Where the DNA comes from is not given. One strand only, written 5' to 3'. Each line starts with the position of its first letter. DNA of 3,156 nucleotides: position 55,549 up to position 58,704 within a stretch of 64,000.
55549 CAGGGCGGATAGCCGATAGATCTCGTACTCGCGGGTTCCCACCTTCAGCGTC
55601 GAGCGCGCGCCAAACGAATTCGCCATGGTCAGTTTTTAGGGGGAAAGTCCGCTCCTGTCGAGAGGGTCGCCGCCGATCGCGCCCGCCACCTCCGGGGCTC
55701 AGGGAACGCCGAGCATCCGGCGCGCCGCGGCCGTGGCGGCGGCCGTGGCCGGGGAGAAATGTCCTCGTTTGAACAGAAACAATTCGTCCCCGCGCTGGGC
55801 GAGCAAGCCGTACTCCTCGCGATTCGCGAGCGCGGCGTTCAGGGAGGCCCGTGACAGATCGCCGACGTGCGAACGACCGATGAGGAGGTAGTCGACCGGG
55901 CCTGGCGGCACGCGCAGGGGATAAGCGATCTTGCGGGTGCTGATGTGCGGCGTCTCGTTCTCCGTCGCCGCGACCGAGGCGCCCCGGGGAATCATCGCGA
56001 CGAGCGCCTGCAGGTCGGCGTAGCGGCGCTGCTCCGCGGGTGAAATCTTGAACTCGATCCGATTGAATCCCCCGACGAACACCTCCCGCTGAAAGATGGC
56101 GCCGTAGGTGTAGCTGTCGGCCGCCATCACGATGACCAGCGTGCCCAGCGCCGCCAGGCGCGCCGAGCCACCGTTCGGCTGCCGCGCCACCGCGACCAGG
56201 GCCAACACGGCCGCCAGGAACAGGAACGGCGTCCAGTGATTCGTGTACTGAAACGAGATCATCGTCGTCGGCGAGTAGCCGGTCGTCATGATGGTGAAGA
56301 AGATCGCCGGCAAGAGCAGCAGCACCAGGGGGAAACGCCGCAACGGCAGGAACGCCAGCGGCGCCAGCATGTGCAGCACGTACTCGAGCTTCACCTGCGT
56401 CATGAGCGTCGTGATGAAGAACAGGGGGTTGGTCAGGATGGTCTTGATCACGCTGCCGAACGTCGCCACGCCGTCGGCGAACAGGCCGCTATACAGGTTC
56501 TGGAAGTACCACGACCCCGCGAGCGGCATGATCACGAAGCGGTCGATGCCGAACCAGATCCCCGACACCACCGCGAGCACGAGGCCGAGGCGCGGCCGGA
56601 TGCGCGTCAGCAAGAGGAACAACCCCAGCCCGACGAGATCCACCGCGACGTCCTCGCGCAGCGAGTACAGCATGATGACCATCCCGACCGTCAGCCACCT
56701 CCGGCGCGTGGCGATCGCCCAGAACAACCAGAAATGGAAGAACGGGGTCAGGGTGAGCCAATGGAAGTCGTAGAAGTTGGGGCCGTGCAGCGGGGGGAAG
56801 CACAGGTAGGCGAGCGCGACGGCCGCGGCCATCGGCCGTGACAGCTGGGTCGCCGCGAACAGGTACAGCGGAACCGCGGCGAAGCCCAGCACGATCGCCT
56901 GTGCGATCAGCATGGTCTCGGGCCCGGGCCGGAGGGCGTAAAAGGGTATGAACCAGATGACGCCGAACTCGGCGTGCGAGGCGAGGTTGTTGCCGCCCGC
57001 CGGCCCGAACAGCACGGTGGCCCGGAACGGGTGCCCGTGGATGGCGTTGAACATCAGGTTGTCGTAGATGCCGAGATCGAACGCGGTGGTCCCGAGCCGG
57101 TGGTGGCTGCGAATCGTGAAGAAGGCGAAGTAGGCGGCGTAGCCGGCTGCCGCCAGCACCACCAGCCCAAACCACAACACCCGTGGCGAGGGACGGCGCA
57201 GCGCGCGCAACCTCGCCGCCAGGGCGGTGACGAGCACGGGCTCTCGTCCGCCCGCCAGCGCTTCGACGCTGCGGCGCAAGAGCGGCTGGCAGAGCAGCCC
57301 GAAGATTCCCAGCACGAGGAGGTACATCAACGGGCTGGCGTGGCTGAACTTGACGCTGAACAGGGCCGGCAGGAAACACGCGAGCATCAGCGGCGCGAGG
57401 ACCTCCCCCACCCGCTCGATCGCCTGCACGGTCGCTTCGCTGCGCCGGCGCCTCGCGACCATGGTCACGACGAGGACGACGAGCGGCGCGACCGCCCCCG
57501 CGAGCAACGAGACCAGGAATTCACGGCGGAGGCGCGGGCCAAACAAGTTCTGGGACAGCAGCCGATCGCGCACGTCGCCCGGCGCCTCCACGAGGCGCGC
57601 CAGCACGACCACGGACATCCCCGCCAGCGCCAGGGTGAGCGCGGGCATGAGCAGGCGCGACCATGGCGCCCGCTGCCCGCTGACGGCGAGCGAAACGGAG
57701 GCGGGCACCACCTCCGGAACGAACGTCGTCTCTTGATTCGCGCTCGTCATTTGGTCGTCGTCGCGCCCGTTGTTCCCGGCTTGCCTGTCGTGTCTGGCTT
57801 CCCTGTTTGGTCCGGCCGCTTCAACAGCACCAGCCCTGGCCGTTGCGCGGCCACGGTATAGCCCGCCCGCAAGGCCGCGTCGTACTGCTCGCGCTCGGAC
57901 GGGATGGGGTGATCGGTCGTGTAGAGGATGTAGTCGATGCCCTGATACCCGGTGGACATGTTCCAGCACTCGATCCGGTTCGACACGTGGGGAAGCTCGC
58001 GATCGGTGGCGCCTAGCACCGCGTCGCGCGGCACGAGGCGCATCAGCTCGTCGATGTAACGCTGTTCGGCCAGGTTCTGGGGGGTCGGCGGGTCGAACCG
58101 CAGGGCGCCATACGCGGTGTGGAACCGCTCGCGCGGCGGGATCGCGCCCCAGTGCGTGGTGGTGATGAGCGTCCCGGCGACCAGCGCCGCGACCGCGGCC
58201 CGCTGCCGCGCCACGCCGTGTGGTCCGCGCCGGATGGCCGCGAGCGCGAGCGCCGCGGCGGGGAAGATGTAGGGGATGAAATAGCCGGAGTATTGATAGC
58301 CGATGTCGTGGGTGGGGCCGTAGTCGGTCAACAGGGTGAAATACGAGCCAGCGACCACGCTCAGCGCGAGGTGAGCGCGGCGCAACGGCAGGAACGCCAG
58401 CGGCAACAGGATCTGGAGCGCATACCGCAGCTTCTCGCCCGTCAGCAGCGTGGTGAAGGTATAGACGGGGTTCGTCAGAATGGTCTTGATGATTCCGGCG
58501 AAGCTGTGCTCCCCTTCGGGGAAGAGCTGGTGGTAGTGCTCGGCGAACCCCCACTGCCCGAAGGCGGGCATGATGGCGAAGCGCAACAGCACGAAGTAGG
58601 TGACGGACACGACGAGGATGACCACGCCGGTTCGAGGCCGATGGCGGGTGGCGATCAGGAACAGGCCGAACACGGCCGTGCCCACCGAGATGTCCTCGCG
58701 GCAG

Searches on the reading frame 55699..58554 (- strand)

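Call 103: search_protein_families(library=pfam, proteins=[window:55699-58554:-], max_evalue=0.0001)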
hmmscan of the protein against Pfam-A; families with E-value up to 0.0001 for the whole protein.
window:55699-58554:- (951 aa): 1 family
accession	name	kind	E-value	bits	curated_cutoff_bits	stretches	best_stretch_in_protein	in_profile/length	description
PF09852.15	DUF2079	-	6.1e-54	184.3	28.2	1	484-881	2-401/459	Predicted membrane protein (DUF2079)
